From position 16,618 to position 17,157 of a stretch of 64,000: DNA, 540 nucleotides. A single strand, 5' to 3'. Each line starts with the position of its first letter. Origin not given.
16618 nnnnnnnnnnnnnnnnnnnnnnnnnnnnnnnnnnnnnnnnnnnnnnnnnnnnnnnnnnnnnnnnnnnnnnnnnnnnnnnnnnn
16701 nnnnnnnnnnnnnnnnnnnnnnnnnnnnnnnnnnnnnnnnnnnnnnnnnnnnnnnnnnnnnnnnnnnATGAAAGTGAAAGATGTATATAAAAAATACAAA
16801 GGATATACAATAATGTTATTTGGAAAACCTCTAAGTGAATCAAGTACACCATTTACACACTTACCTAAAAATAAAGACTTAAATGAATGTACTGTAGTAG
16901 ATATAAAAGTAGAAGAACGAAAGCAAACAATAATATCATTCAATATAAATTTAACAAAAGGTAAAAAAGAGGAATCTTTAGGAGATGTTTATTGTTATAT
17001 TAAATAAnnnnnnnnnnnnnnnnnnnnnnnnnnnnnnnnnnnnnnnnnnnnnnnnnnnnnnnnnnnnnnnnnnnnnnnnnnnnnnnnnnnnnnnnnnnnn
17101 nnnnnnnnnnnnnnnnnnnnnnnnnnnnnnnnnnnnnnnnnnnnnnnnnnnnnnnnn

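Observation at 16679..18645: Opposite-strand, self-contained gene island (own promoter and terminator) inserted between the terminase and tape-measure genes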

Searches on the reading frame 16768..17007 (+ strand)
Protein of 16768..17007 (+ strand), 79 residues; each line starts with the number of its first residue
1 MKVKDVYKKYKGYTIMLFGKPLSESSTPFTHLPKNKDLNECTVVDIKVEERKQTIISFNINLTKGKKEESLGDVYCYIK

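Call 6: search_protein_families(library=pfam, proteins=[window:16768-17007:+], max_evalue=0.1)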
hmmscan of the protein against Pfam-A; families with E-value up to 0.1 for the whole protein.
window:16768-17007:+ (79 aa): 0 families

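Call 7: search_protein_families(library=phrogs, proteins=[window:16768-17007:+], max_evalue=0.01)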
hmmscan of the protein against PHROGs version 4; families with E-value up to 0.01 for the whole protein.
window:16768-17007:+ (79 aa): 0 families

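Call 8: search_protein_families(library=ncbifam, proteins=[window:16768-17007:+], max_evalue=0.1)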
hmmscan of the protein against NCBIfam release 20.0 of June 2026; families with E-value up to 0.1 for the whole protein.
window:16768-17007:+ (79 aa): 0 families

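Call 77: find_homologous_proteins(query=window:16768-17007:+, max_evalue=0.01)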
Query window:16768-17007:+ (79 aa): 1 proteins with E <= 0.01 among 1 candidates.
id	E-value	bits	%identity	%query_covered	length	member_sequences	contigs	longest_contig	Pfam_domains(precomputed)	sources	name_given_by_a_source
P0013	1.9e-44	166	96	100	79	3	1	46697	-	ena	-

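Call 101: search_protein_families(library=padloc, proteins=[window:16768-17007:+], max_evalue=0.01)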
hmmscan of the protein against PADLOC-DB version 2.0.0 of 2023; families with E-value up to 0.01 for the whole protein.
window:16768-17007:+ (79 aa): 0 families
